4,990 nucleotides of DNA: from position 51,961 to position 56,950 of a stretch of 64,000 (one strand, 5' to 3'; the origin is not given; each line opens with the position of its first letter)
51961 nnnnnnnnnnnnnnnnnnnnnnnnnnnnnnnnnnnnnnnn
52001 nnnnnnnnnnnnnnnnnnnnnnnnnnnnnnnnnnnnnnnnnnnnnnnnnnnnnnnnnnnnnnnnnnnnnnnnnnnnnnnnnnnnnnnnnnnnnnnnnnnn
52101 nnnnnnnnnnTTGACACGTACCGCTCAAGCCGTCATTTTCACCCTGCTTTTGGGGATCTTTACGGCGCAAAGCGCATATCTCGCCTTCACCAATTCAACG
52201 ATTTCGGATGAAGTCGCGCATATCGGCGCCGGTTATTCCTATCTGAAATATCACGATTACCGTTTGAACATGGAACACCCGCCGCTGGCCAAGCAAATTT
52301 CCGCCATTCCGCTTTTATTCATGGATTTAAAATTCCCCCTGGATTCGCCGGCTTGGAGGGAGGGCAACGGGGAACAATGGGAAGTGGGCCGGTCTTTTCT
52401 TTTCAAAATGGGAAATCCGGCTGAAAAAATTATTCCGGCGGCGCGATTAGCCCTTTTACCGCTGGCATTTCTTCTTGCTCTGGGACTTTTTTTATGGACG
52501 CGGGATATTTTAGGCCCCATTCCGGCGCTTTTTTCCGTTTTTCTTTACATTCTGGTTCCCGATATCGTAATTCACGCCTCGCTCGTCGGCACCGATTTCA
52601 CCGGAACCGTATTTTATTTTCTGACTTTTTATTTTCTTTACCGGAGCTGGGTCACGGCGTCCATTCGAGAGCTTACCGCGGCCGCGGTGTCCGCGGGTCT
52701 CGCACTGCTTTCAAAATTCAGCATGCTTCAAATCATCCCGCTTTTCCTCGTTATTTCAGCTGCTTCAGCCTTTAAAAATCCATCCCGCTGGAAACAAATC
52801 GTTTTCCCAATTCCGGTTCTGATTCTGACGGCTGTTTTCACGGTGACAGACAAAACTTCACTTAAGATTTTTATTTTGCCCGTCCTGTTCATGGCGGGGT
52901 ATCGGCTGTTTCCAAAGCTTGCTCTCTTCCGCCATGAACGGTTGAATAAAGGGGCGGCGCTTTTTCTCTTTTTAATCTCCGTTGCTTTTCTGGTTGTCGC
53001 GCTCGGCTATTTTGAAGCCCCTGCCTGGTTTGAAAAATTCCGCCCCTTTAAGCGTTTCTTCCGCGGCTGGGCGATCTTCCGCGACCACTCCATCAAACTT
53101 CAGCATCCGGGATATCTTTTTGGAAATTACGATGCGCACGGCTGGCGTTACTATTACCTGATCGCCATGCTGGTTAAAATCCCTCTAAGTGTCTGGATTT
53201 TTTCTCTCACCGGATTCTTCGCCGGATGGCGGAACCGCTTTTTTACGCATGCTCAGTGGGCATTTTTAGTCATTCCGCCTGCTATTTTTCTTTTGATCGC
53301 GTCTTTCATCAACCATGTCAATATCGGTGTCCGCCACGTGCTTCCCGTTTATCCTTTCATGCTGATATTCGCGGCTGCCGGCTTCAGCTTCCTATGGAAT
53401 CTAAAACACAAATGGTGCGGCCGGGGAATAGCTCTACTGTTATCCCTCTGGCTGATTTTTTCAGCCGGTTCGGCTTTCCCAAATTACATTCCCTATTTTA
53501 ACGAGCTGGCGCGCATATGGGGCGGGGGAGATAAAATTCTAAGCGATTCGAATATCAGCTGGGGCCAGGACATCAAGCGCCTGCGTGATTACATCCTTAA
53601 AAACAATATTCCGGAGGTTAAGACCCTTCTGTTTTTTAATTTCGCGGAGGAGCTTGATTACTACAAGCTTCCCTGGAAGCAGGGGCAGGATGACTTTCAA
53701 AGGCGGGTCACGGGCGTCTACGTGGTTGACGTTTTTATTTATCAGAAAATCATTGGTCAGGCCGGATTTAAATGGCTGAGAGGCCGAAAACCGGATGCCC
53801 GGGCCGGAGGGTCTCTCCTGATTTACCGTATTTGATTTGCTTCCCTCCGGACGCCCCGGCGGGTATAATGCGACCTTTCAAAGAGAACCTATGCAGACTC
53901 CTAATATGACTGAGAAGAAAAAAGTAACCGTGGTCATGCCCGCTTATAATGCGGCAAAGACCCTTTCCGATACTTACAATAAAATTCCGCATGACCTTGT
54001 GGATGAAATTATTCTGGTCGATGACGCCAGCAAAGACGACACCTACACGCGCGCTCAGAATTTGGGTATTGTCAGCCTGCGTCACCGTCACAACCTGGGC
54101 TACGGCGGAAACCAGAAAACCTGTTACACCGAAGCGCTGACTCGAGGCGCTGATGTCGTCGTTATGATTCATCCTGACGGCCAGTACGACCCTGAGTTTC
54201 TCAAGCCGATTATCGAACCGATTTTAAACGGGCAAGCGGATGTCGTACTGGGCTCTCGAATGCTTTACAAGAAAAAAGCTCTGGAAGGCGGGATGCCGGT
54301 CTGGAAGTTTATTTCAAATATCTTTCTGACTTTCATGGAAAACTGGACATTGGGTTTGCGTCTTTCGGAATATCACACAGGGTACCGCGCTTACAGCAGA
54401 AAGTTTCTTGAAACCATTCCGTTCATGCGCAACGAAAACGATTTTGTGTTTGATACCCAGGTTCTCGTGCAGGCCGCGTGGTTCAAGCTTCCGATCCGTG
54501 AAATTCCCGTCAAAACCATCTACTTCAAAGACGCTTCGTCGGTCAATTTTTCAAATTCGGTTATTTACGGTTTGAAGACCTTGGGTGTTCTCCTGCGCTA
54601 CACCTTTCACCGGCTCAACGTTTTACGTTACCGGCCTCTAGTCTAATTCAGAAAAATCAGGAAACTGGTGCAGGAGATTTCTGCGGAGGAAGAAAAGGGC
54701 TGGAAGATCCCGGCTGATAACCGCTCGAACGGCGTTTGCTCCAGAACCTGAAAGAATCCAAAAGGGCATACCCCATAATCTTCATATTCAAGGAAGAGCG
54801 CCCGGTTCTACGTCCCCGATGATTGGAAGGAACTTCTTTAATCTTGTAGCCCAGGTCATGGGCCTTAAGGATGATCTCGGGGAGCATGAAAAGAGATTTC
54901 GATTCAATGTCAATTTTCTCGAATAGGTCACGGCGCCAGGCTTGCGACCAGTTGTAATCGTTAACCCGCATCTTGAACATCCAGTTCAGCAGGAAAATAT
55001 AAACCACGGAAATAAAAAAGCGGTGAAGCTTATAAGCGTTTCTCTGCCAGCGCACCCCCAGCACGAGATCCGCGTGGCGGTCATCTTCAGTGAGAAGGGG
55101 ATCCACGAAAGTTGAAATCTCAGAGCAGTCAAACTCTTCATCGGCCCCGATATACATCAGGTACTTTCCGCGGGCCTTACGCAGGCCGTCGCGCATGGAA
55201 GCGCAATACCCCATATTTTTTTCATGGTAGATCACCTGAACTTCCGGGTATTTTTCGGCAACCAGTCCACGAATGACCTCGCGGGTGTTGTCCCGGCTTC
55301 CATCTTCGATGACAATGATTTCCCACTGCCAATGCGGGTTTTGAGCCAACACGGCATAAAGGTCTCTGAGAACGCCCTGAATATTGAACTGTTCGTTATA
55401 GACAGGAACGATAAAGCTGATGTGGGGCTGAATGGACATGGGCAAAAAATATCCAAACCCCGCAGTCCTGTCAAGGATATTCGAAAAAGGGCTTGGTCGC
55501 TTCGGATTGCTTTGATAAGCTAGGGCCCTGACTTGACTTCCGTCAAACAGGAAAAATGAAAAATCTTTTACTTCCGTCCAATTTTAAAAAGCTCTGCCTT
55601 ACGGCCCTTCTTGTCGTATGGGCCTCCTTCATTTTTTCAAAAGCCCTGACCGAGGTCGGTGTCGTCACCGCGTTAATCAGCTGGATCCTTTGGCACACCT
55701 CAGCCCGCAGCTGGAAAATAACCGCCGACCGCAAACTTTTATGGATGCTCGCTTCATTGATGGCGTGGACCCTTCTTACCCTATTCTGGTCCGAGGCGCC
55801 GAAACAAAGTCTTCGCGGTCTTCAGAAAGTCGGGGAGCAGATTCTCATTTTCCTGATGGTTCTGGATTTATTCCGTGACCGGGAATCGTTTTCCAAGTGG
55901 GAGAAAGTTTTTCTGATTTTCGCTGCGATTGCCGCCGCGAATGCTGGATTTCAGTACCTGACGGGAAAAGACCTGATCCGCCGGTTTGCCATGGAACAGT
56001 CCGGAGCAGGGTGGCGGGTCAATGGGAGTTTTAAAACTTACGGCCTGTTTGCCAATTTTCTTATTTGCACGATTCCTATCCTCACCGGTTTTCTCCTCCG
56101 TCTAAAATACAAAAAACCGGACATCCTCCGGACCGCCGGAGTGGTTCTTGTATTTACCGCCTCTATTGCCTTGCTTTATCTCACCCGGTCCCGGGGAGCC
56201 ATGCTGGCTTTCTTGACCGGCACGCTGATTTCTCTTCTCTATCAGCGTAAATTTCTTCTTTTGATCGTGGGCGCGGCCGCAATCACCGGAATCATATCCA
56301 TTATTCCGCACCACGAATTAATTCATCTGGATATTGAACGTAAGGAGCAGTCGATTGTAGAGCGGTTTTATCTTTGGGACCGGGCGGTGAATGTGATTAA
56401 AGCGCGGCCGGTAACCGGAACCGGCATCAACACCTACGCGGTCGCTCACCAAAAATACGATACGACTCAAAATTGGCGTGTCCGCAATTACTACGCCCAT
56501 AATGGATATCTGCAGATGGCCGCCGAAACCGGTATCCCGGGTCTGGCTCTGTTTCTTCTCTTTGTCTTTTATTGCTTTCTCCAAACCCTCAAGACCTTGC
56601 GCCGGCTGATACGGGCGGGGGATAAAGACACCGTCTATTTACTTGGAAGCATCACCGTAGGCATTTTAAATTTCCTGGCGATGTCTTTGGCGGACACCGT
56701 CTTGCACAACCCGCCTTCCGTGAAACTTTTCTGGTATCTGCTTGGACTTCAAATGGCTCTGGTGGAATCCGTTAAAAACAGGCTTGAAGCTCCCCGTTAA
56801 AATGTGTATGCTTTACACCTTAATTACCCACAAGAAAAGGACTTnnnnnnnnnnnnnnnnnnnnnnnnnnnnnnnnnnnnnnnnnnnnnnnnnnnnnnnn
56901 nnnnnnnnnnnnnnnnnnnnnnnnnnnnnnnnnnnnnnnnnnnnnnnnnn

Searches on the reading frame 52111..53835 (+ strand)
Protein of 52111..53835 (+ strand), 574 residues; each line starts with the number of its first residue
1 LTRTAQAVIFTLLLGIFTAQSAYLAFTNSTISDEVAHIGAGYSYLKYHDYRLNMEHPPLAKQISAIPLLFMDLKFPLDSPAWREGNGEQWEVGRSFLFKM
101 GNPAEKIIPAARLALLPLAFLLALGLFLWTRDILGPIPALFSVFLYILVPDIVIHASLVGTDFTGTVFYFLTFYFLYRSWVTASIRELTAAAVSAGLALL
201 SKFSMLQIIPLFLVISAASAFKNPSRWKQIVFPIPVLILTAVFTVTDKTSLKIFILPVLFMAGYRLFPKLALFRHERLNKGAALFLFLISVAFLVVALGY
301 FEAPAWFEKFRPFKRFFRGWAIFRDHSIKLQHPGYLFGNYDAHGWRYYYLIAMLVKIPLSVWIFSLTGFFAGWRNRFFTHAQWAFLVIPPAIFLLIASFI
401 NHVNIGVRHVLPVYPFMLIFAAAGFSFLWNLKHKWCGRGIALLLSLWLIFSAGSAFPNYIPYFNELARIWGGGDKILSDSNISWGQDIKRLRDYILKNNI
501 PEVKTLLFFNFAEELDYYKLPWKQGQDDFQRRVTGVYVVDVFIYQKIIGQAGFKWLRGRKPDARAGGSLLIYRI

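Call 13: search_protein_families(library=pfam, proteins=[window:52111-53835:+], max_evalue=0.001)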
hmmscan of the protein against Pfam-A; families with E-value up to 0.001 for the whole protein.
window:52111-53835:+ (574 aa): 1 family
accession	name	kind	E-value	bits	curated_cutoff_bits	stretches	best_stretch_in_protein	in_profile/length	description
PF13231.12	PMT_2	-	1.6e-09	38.6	26.1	1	115-229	28-146/160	Dolichyl-phosphate-mannose-protein mannosyltransferase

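Call 51: search_protein_families(library=ncbifam, proteins=[window:52111-53835:+], max_evalue=0.001)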
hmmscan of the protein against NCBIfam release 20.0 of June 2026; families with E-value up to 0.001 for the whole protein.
window:52111-53835:+ (574 aa): 0 families

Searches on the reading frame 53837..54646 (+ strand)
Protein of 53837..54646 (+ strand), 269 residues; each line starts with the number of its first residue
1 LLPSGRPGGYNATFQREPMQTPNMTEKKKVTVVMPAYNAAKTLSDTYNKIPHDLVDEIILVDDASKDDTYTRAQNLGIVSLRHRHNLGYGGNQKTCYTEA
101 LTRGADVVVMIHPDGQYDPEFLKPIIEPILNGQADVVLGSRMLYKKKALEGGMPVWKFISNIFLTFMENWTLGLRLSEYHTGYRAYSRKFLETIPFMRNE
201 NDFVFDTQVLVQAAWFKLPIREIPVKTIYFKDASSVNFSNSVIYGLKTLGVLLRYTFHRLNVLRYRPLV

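Call 13: search_protein_families(library=pfam, proteins=[window:53837-54646:+], max_evalue=0.001)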
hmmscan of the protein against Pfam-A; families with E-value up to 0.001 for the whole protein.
window:53837-54646:+ (269 aa): 1 family
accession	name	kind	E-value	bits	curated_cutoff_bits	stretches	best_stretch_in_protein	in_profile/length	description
PF00535.33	Glycos_transf_2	-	3.1e-22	79.7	23.3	1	31-193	1-166/168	Glycosyl transferase family 2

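Call 51: search_protein_families(library=ncbifam, proteins=[window:53837-54646:+], max_evalue=0.001)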
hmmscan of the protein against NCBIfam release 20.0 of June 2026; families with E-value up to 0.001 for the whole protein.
window:53837-54646:+ (269 aa): 13 families
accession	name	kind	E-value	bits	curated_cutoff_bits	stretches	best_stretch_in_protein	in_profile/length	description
TIGR04182.1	glyco_TIGR04182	equivalog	3.4e-20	72.6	325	1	29-230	1-193/293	S-layer glycoprotein N-glycosyltransferase AglJ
NF058614.1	PPMAGASynPpgS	equivalog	1.2e-18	67.4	370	1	30-235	2-204/226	polyprenyl-phospho-N-acetylgalactosaminyl synthase PpgS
NF041391.1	DPhHxTase_Halo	equivalog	1.9e-10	40.1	375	1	35-225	2-181/213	dolichyl-phosphate hexose transferase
NF010496.0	PRK13915.1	equivalog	3e-10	39.7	262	1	24-133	27-146/307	glucosyl-3-phosphoglycerate synthase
NF047588.1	GlcsyltransPgfSStrep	equivalog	4.1e-08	32.8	500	1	29-204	2-177/308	glycosyltransferase PgfS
TIGR03937.1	PgaC_IcaA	equivalog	1.5e-06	27.5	422.3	1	16-160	33-182/407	poly-beta-1,6-N-acetyl-D-glucosamine synthase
TIGR03965.1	mycofact_glyco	equivalog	7.6e-06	25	280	1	25-93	71-146/467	mycofactocin biosynthesis glycosyltransferase MftF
NF041875.1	EPS_EpsD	equivalog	1.3e-05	24.7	370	1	30-161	1-133/325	exopolysaccharide biosynthesis glycosyltransferase EpsD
TIGR04283.1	glyco_like_mftF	equivalog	1.4e-05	24.8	182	1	31-129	2-97/221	TIGR04283 family arsenosugar biosynthesis glycosyltransferase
NF053739.1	GlytfEpsEBac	equivalog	6.9e-05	22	450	1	29-76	2-51/265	glycosyltransferase EpsE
NF047683.1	TeichurnBiosyTuaG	equivalog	0.00011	21.9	400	1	25-74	3-54/252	teichuronic acid biosynthesis protein TuaG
NF007986.1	PRK10714.1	equivalog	0.00015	20.9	529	1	26-196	4-174/316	undecaprenyl-phosphate 4-deoxy-4-formamido-L-arabinose transferase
TIGR03111.1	glyc2_xrt_Gpos1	hypoth_equivalog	0.00015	20.7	363.95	1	24-133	45-160/439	TIGR03111 family XrtG-associated glycosyltransferase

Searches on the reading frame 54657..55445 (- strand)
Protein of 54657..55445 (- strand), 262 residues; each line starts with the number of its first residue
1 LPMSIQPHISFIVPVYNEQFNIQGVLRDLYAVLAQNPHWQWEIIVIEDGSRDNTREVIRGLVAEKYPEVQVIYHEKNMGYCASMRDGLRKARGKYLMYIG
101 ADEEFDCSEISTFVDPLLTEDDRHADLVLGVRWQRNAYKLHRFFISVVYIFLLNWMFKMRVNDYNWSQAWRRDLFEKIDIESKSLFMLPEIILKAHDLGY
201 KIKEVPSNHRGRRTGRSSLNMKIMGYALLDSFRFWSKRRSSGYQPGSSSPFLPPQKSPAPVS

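Call 13: search_protein_families(library=pfam, proteins=[window:54657-55445:-], max_evalue=0.001)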
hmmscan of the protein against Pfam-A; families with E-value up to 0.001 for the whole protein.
window:54657-55445:- (262 aa): 3 families
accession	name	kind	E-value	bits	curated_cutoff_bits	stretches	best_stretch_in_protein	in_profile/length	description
PF00535.33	Glycos_transf_2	-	4.5e-25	89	23.3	1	10-152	1-140/168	Glycosyl transferase family 2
PF10111.15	Glyco_tranf_2_2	-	0.00018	21.5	27.3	1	10-103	1-92/276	Glycosyltransferase like family 2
PF13641.12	Glyco_tranf_2_3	-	0.00039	20.9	27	1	7-96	1-90/230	Glycosyltransferase like family 2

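Call 51: search_protein_families(library=ncbifam, proteins=[window:54657-55445:-], max_evalue=0.001)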
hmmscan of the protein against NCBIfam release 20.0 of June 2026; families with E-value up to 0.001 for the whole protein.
window:54657-55445:- (262 aa): 22 families
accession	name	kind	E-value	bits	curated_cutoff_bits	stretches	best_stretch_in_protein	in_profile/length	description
TIGR03937.1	PgaC_IcaA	equivalog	4.1e-18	65.5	422.3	1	4-121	42-154/407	poly-beta-1,6-N-acetyl-D-glucosamine synthase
NF007482.0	PRK10073.1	equivalog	6.2e-16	58.3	423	1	3-112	2-105/334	glycosyltransferase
NF047588.1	GlcsyltransPgfSStrep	equivalog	1.3e-13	50.9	500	1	9-227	3-214/308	glycosyltransferase PgfS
NF047683.1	TeichurnBiosyTuaG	equivalog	1.4e-13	51.1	400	1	4-107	3-101/252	teichuronic acid biosynthesis protein TuaG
NF007986.1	PRK10714.1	equivalog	1.4e-12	47.2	529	1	8-220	7-211/316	undecaprenyl-phosphate 4-deoxy-4-formamido-L-arabinose transferase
TIGR04283.1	glyco_like_mftF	equivalog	2.6e-12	46.8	182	1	9-135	1-113/221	TIGR04283 family arsenosugar biosynthesis glycosyltransferase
NF041875.1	EPS_EpsD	equivalog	5.4e-11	42.5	370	1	9-106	1-93/325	exopolysaccharide biosynthesis glycosyltransferase EpsD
NF058614.1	PPMAGASynPpgS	equivalog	3.5e-09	36.4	370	1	11-206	4-193/226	polyprenyl-phospho-N-acetylgalactosaminyl synthase PpgS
NF038302.1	EPS_HpsE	equivalog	3.7e-09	36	300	1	9-102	3-96/307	hormogonium polysaccharide biosynthesis glycosyltransferase HpsE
NF010496.0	PRK13915.1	equivalog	4.1e-09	36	262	1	8-122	32-147/307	glucosyl-3-phosphoglycerate synthase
TIGR03111.1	glyc2_xrt_Gpos1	hypoth_equivalog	5.3e-09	35.4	363.95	1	6-121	48-160/439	TIGR03111 family XrtG-associated glycosyltransferase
NF007453.0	PRK10018.1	equivalog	7.4e-09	35.7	382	1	6-114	5-108/280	colanic acid biosynthesis glycosyltransferase WcaA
NF041391.1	DPhHxTase_Halo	equivalog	2.8e-08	33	375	1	15-227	3-200/213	dolichyl-phosphate hexose transferase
TIGR04017.1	WcaA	equivalog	3.7e-08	33.3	495.75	1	6-115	4-108/279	colanic acid biosynthesis glycosyltransferase WcaA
TIGR04182.1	glyco_TIGR04182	equivalog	3.8e-08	33.1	325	1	10-217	3-199/293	S-layer glycoprotein N-glycosyltransferase AglJ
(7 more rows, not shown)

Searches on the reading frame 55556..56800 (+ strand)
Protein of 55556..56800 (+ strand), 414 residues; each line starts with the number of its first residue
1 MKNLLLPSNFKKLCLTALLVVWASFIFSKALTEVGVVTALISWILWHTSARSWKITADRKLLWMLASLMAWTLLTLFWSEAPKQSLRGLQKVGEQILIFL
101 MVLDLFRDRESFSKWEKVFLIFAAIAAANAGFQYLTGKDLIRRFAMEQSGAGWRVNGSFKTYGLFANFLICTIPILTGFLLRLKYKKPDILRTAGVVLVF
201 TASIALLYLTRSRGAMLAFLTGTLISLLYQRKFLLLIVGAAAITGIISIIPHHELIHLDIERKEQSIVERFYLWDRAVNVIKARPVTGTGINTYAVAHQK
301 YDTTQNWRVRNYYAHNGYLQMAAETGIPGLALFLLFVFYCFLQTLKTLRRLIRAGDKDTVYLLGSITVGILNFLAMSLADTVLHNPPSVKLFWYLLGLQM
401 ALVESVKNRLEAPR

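Call 13: search_protein_families(library=pfam, proteins=[window:55556-56800:+], max_evalue=0.001)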
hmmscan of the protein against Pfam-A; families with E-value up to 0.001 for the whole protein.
window:55556-56800:+ (414 aa): 1 family
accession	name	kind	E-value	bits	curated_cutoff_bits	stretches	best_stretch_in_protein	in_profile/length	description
PF04932.20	Wzy_C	-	4e-25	88.8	31.7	1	199-334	2-149/149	O-Antigen ligase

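Call 51: search_protein_families(library=ncbifam, proteins=[window:55556-56800:+], max_evalue=0.001)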
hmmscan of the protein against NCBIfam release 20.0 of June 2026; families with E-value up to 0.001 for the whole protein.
window:55556-56800:+ (414 aa): 2 families
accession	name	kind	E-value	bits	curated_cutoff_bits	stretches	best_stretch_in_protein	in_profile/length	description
TIGR03097.1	PEP_O_lig_1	hypoth_equivalog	4.9e-21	75.1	188.1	1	24-374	41-379/408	putative O-glycosylation ligase, exosortase A system-associated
TIGR00947.1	2A73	equivalog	8.9e-20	71.1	366.4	1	13-396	21-415/425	IctB family putative bicarbonate transporter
